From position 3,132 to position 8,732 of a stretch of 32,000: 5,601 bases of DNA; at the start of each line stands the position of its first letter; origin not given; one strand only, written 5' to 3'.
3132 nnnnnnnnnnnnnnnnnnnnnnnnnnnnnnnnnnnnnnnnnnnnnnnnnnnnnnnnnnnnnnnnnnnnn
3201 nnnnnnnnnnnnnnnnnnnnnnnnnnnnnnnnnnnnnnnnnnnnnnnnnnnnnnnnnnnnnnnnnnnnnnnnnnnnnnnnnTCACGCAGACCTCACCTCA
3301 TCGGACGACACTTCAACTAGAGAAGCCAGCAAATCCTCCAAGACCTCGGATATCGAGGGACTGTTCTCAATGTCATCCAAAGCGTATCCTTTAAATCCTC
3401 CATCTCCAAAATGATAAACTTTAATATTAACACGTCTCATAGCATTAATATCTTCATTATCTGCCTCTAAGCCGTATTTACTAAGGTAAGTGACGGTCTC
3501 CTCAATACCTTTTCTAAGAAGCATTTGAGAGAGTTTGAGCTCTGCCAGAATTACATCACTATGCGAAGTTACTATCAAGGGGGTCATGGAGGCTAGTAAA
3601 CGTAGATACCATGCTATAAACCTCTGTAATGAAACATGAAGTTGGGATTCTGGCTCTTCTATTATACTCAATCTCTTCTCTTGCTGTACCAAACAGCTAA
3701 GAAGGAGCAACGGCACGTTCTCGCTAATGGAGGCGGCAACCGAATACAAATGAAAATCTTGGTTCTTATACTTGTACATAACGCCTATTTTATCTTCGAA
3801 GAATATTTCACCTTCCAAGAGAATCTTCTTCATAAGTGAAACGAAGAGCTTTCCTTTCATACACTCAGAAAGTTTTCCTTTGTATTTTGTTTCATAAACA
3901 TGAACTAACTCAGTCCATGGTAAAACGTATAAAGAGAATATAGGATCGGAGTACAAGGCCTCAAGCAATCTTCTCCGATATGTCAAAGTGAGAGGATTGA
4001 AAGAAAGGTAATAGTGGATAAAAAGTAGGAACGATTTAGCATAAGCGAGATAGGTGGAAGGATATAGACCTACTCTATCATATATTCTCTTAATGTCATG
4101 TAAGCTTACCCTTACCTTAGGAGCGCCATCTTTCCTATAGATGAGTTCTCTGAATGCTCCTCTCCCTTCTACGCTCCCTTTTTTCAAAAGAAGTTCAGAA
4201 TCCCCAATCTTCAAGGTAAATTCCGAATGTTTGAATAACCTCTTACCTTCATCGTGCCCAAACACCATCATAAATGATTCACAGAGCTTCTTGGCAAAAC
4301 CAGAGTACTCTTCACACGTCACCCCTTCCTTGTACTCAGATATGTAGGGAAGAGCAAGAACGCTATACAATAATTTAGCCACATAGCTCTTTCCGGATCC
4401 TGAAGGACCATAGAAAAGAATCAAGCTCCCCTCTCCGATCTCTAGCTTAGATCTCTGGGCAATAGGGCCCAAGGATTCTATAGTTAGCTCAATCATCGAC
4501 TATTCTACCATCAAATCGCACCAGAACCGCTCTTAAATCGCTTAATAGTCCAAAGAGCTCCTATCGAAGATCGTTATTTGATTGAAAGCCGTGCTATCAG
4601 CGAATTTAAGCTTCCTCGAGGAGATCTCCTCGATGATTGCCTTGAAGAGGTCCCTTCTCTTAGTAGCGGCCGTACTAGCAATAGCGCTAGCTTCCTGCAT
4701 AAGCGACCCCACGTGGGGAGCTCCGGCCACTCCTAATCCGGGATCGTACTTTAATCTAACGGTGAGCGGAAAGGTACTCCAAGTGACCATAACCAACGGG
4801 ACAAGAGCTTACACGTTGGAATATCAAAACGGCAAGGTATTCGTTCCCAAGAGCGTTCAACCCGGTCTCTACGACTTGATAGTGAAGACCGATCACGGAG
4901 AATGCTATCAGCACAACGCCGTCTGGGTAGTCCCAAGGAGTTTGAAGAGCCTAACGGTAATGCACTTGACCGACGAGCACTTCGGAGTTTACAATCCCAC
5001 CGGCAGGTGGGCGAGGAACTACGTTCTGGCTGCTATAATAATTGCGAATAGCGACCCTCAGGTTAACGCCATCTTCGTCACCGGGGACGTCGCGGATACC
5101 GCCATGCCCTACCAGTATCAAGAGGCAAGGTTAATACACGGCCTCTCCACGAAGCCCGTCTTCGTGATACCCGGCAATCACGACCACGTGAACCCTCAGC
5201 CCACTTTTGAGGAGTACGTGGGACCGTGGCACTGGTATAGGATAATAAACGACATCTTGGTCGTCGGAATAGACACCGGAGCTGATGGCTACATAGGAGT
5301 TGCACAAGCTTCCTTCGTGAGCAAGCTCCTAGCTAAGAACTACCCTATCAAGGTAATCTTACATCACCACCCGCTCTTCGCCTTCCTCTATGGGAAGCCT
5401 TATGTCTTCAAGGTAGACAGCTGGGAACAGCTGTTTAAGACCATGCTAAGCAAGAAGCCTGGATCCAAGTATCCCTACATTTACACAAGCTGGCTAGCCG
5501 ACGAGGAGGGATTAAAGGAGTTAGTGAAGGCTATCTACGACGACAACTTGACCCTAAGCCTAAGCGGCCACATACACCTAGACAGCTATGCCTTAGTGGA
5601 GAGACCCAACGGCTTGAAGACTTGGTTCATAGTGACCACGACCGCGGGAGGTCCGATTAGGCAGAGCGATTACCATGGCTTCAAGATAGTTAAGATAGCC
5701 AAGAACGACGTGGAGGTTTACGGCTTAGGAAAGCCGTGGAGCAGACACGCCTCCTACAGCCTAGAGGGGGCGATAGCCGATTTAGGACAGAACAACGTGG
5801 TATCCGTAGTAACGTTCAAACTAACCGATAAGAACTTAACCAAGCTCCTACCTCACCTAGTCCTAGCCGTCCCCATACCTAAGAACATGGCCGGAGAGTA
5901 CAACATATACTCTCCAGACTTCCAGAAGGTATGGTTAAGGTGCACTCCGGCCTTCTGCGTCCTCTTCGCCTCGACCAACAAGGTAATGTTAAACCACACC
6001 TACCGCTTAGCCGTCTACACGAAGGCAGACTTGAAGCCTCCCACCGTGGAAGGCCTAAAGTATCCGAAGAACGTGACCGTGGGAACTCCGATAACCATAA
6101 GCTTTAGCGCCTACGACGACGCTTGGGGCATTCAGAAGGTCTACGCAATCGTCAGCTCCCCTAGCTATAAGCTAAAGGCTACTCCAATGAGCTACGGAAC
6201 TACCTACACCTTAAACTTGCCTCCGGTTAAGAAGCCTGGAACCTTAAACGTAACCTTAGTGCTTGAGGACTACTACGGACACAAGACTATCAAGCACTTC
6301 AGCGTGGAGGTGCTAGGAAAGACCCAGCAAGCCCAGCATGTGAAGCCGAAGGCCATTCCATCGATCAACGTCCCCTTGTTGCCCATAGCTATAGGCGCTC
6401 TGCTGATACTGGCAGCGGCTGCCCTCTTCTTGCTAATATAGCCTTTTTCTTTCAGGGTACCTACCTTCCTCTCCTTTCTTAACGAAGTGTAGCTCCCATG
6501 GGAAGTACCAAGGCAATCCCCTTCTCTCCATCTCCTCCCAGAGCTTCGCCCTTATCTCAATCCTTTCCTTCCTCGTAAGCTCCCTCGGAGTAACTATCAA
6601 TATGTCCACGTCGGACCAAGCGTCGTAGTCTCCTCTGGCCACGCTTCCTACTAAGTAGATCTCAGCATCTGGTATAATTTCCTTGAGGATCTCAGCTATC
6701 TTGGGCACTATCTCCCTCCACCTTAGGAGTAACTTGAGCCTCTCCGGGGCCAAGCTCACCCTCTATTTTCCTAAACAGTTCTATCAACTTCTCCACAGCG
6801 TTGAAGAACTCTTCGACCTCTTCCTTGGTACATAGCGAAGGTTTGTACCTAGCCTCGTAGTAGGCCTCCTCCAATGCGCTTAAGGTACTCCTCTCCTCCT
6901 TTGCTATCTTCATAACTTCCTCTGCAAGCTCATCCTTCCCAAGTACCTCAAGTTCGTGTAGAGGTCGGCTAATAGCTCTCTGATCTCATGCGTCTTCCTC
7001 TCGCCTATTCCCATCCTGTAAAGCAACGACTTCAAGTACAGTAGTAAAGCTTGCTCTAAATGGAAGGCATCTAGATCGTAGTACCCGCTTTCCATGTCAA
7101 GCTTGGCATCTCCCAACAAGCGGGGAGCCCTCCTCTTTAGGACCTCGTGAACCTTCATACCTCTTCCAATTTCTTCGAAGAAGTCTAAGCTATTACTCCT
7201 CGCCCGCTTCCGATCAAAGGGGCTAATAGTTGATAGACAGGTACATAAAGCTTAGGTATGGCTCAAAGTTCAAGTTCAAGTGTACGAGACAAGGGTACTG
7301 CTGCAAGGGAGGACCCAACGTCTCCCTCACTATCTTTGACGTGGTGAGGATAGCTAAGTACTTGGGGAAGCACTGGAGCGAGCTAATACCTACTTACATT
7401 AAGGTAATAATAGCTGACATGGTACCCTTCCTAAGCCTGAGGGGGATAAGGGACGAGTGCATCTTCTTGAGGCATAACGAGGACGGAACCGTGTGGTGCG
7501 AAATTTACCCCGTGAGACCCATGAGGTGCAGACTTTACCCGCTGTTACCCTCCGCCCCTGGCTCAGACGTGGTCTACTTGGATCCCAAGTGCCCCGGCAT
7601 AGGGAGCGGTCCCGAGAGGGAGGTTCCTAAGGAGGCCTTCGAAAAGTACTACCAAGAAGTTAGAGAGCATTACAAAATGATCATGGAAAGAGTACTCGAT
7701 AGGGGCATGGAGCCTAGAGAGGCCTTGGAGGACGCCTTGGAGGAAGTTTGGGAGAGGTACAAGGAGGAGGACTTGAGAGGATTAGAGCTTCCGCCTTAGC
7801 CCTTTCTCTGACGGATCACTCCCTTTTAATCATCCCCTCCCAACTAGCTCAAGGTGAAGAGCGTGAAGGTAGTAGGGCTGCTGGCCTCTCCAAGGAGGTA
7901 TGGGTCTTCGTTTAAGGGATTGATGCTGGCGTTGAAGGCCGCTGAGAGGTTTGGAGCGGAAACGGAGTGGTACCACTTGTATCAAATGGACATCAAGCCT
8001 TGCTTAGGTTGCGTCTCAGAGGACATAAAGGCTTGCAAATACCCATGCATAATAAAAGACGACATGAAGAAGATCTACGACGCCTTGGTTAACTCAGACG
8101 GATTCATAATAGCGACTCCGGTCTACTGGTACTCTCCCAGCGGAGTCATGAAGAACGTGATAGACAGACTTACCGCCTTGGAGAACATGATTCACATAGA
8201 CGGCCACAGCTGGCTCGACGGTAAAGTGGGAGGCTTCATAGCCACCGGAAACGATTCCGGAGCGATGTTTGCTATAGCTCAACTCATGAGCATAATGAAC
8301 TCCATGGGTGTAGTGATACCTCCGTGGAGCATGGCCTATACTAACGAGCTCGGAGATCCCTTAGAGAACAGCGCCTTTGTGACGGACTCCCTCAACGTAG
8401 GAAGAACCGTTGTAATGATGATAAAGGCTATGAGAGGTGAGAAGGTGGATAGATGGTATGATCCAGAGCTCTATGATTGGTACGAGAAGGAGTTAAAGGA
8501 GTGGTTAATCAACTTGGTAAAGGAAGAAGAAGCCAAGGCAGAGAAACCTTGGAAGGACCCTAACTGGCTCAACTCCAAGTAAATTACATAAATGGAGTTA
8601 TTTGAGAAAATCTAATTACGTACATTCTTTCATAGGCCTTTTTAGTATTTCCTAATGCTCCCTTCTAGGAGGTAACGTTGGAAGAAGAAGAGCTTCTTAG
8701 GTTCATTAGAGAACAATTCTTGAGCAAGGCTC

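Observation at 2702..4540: Low-GC island with an ABC/AAA_21-class ATPase coupled to a 103-aa orphan protein: candidate undescribed defence or TA-like cassette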

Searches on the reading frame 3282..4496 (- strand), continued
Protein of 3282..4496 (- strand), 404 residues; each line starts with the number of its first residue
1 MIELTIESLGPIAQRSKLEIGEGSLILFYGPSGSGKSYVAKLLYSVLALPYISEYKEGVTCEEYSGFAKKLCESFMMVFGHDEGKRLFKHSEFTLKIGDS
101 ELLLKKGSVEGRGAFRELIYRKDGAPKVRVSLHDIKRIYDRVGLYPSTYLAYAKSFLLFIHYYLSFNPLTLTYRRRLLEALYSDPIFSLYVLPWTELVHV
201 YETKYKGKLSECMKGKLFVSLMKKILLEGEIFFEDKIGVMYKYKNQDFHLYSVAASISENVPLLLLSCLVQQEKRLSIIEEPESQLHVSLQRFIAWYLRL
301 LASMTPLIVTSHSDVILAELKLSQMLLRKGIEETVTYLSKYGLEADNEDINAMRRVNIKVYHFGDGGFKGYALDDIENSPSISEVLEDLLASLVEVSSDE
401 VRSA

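Call 101: search_dna_similar(query=L026:339-1976:+, collection=plasmids, mode=protein, max_evalue=0.01, max_rows=10)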
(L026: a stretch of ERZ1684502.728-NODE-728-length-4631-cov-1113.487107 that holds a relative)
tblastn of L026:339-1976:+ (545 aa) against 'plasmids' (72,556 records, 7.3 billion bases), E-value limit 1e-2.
Records with a match: 20; places in all: 20; records where one place covers at least 80% of the query: 0.
Best place of each record, by identity: <60% 20.
By first word of the organism name: Klebsiella 11; Escherichia 7; Ensifer 1; Hymenobacter 1.
By predicted mobility (MOB-suite, as given by PLSDB): non-mobilizable 13; conjugative 4; mobilizable 3.
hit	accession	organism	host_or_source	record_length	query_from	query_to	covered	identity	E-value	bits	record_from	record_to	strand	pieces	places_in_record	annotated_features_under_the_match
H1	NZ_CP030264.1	Ensifer adhaerens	Zea mays,whole organism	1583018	403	498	18%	31.0%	4e-3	48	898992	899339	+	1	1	none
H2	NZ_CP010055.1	Hymenobacter sp. DG25B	single cell,soil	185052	408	460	10%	45.5%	2e-3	49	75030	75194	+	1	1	AAA family ATPase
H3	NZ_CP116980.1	Escherichia coli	Sus scrofa,whole genome,feces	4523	405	467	12%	34.9%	4e-3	47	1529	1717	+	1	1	AAA family ATPase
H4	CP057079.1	Escherichia coli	culture,Pooled pig faecal samples ...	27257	405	449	8%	46.7%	5e-3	47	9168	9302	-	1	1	AAA family ATPase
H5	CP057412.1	Escherichia coli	culture,Pooled pig faecal samples ...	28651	405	449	8%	46.7%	5e-3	47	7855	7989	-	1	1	AAA family ATPase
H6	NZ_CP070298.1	Escherichia albertii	Shanxi,Poultry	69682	405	449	8%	46.7%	5e-3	47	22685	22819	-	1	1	AAA family ATPase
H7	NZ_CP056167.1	Escherichia marmotae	culture,Freshwater sample from upstream ...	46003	405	449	8%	46.7%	6e-3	47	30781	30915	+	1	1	AAA family ATPase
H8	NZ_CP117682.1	Escherichia albertii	whole organism,bird (unidentified ...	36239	405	449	8%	46.7%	8e-3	47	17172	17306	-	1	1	AAA family ATPase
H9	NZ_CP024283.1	Escherichia albertii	-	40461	405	449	8%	46.7%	8e-3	47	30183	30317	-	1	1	AAA family ATPase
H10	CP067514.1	Klebsiella pneumoniae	Homo sapiens,other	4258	405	449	8%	44.4%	7e-3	47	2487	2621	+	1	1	AAA family ATPase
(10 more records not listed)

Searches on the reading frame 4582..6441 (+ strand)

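Call 73: search_protein_families(library=pfam, proteins=[window:4582-6441:+], max_evalue=0.001)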
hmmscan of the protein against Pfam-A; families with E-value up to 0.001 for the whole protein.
window:4582-6441:+ (619 aa): 1 family
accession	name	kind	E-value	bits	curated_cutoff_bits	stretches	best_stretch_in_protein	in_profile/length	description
PF00149.33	Metallophos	-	2e-11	45.1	21.5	1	125-332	2-189/191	Calcineurin-like phosphoesterase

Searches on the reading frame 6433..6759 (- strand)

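Call 73: search_protein_families(library=pfam, proteins=[window:6433-6759:-], max_evalue=0.001)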
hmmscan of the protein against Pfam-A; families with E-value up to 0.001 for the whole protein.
window:6433-6759:- (108 aa): 4 families
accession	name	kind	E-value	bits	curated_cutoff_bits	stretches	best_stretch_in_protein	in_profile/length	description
PF01909.29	NTP_transf_2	-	2.4e-15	57.1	21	1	19-82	2-65/93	Nucleotidyltransferase domain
PF18765.7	Polbeta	-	7.5e-07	29.7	26.9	1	20-75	2-57/93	Polymerase beta, Nucleotidyltransferase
PF22600.2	MTPAP-like_central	-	1.9e-06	28.5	27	1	15-72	23-79/139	Poly(A) RNA polymerase, mitochondrial-like, central palm domain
PF14792.12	DNA_pol_B_palm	-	0.00063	20.4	25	1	19-81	12-74/113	DNA polymerase beta palm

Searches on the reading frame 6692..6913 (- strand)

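Call 73: search_protein_families(library=pfam, proteins=[window:6692-6913:-], max_evalue=0.001)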
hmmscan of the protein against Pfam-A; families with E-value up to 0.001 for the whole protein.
window:6692-6913:- (73 aa): 1 family
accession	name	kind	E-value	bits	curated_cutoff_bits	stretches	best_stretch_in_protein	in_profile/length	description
PF05168.19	HEPN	-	1.1e-05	26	22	1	4-49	70-116/117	HEPN domain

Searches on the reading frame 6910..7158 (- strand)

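Call 73: search_protein_families(library=pfam, proteins=[window:6910-7158:-], max_evalue=0.001)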
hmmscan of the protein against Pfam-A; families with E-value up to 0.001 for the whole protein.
window:6910-7158:- (82 aa): 1 family
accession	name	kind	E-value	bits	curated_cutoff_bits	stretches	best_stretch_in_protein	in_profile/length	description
PF05168.19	HEPN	-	1.2e-14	54.9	22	1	5-70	2-67/117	HEPN domain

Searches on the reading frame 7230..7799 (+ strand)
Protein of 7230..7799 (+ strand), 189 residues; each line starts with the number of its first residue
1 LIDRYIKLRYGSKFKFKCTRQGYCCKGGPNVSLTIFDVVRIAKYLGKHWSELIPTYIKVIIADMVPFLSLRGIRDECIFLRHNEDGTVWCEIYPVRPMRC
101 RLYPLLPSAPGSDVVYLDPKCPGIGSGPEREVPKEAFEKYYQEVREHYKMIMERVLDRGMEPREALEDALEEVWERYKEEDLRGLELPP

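Call 73: search_protein_families(library=pfam, proteins=[window:7230-7799:+], max_evalue=0.001)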
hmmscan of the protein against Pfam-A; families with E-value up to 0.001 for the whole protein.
window:7230-7799:+ (189 aa): 2 families
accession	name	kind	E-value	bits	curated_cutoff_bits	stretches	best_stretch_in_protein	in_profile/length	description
PF03692.20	CxxCxxCC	-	2.8e-08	34.8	23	1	17-106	1-72/85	Putative zinc- or iron-chelating domain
PF00210.30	Ferritin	-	0.00024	21.5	24.5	1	128-163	28-63/142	Ferritin-like domain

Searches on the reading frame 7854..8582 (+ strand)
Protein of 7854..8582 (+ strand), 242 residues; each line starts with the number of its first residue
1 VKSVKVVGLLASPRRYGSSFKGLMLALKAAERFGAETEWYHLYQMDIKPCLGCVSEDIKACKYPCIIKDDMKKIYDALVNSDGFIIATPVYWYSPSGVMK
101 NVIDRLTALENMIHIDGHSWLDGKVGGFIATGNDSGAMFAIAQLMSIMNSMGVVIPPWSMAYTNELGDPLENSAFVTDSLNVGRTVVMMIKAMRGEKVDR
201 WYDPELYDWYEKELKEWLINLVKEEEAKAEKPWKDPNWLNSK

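Call 73: search_protein_families(library=pfam, proteins=[window:7854-8582:+], max_evalue=0.001)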
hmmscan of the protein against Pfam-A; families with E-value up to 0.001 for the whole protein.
window:7854-8582:+ (242 aa): 2 families
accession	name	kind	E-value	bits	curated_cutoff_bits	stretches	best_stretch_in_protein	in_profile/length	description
PF03358.20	FMN_red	-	1.6e-28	99.7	24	1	4-157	1-141/152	NADPH-dependent FMN reductase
PF02525.22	Flavodoxin_2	-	5.9e-09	36.3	27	1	5-134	2-136/198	Flavodoxin-like fold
